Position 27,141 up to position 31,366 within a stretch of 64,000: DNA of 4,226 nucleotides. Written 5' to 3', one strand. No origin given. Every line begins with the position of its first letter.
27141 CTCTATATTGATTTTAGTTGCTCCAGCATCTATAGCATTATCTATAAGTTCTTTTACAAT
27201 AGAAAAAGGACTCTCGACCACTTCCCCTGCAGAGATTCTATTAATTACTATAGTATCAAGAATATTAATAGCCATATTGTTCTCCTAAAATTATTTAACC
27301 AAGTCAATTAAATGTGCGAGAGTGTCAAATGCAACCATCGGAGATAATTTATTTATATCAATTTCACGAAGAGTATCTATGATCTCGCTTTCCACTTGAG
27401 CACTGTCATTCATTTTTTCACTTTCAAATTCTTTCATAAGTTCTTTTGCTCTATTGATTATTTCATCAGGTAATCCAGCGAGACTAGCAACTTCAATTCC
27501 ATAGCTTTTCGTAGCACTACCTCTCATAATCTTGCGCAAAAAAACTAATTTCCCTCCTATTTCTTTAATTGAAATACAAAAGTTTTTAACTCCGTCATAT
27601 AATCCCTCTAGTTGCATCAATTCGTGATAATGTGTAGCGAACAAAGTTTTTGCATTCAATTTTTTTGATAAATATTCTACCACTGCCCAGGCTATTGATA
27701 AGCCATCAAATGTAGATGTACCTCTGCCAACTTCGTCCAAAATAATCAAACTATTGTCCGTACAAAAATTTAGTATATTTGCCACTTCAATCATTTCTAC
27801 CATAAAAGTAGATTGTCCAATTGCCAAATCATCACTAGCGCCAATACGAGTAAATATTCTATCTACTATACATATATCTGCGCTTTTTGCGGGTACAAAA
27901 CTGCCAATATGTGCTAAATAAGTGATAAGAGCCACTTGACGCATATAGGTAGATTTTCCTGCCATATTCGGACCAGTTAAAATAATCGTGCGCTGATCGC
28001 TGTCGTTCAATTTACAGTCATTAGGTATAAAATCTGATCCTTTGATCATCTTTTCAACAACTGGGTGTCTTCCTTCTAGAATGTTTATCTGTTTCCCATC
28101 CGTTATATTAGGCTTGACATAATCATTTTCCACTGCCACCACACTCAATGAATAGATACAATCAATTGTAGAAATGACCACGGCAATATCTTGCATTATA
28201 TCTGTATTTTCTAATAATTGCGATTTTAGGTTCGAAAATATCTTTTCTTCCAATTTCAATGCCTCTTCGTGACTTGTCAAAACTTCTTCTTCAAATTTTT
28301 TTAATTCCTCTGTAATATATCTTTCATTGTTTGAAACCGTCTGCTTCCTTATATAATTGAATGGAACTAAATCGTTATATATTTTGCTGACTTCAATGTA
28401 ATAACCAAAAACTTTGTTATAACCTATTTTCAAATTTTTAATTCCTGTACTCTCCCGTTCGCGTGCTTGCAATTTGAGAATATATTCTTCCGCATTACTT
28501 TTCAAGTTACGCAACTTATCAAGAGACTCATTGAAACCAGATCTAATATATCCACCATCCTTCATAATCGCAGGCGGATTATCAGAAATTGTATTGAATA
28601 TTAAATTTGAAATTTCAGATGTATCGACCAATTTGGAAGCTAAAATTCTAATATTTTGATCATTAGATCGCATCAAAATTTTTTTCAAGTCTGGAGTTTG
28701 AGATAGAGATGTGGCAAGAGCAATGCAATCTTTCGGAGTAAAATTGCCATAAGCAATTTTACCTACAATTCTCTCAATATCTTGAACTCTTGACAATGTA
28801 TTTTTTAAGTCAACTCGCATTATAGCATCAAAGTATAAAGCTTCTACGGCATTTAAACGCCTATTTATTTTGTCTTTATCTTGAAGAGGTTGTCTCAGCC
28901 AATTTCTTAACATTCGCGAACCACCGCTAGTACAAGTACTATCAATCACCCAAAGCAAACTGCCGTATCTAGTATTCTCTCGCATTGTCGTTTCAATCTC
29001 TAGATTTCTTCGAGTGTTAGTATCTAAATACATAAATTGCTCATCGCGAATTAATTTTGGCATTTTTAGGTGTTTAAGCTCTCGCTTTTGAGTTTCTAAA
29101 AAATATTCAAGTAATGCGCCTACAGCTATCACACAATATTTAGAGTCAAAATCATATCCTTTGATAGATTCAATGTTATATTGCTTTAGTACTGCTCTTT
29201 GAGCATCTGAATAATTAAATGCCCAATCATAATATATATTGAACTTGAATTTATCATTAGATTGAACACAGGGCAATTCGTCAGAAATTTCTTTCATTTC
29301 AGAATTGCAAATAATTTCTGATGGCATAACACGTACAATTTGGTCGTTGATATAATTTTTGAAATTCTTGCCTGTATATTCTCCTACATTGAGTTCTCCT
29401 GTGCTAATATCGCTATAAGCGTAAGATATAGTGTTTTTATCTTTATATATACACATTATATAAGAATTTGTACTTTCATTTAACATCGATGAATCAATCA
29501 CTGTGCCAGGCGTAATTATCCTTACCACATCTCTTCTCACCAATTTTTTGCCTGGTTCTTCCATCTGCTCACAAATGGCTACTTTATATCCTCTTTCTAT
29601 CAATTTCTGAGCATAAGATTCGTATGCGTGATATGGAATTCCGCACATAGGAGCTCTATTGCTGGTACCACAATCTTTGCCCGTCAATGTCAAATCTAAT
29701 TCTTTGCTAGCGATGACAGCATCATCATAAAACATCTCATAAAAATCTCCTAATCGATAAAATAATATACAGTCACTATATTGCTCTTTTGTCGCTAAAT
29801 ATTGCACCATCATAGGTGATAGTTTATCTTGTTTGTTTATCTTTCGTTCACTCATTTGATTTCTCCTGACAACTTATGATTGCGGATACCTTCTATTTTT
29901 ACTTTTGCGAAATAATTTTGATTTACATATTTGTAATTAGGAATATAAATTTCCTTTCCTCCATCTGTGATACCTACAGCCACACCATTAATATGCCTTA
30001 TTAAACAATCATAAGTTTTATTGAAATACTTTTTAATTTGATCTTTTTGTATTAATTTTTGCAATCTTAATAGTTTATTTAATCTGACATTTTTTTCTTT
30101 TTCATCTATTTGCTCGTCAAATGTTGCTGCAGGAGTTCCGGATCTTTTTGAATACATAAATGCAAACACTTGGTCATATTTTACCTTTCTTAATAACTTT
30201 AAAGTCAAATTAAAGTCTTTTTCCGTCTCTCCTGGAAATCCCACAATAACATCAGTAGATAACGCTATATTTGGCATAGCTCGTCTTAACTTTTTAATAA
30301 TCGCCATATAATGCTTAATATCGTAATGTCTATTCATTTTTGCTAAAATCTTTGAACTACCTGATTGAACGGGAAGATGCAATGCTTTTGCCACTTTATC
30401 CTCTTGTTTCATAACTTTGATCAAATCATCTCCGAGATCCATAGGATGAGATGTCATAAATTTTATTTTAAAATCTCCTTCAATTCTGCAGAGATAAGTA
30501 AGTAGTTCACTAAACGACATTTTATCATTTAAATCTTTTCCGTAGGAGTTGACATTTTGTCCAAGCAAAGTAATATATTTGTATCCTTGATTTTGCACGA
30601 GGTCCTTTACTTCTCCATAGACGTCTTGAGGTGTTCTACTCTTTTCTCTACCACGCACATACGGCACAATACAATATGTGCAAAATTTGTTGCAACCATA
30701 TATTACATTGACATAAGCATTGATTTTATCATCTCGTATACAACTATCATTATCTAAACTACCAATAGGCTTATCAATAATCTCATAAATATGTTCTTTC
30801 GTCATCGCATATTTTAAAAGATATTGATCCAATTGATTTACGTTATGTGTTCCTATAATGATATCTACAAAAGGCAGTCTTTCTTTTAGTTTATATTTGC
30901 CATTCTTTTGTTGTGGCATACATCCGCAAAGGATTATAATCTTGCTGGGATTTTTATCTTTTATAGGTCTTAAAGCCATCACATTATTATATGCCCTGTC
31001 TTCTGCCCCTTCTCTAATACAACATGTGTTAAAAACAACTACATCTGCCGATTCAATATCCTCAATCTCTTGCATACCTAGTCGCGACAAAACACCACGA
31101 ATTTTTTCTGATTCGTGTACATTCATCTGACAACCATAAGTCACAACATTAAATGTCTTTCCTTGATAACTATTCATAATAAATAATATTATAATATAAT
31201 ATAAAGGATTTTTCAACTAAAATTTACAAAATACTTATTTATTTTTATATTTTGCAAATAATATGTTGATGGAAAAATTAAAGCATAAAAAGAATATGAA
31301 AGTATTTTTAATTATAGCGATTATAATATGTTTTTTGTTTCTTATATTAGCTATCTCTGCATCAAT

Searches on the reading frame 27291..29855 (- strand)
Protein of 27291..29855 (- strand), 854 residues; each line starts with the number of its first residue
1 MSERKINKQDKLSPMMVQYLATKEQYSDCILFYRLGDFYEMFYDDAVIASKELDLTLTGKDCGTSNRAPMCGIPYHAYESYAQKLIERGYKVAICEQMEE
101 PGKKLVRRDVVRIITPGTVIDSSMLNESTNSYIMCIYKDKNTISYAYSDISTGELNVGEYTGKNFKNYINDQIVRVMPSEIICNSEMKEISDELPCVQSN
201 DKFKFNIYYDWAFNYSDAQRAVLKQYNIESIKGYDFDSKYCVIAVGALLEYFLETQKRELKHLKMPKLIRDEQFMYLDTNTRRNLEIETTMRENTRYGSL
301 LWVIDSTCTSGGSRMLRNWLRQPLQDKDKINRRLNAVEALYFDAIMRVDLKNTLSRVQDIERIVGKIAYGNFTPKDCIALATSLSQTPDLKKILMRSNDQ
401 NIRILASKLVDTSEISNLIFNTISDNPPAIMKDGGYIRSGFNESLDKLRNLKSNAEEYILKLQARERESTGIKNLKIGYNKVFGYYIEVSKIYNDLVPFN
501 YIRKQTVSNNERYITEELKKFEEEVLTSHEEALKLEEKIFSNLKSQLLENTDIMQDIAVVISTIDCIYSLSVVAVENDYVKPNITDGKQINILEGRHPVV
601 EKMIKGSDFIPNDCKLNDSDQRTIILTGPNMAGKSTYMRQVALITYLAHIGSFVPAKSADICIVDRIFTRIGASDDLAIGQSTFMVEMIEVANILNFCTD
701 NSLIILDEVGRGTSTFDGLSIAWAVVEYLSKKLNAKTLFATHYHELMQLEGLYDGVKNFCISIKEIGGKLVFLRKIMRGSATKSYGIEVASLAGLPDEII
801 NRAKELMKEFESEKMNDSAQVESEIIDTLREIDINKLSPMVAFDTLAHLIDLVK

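Call 22: search_protein_families(library=pfam, proteins=[window:27291-29855:-], max_evalue=0.00001)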
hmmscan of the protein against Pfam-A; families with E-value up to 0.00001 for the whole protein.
window:27291-29855:- (854 aa): 5 families
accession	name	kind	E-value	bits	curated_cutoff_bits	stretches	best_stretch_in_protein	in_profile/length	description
PF00488.27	MutS_V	-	8.1e-84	280.7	30.2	1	624-811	1-188/188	MutS domain V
PF05192.23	MutS_III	-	2.2e-50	172.2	34.1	1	280-571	1-194/194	MutS domain III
PF01624.25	MutS_I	-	1.9e-43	147.7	20.6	1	14-122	2-112/113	MutS domain I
PF05190.23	MutS_IV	-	3.1e-29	101.5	22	1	440-531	1-92/92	MutS family domain IV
PF05188.22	MutS_II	-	8.1e-23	81.7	25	1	131-264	1-133/133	MutS domain II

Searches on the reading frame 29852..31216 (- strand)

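Call 49: search_protein_families(library=pfam, proteins=[window:29852-31216:-], max_evalue=0.0001)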
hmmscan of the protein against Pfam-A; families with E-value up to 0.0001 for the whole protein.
window:29852-31216:- (454 aa): 2 families
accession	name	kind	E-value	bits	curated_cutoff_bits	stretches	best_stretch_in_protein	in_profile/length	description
PF04055.27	Radical_SAM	-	2.1e-28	100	29.5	1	169-342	1-166/166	Radical SAM superfamily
PF00919.26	UPF0004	-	7e-26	90.6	27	1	22-122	2-98/98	Uncharacterized protein family UPF0004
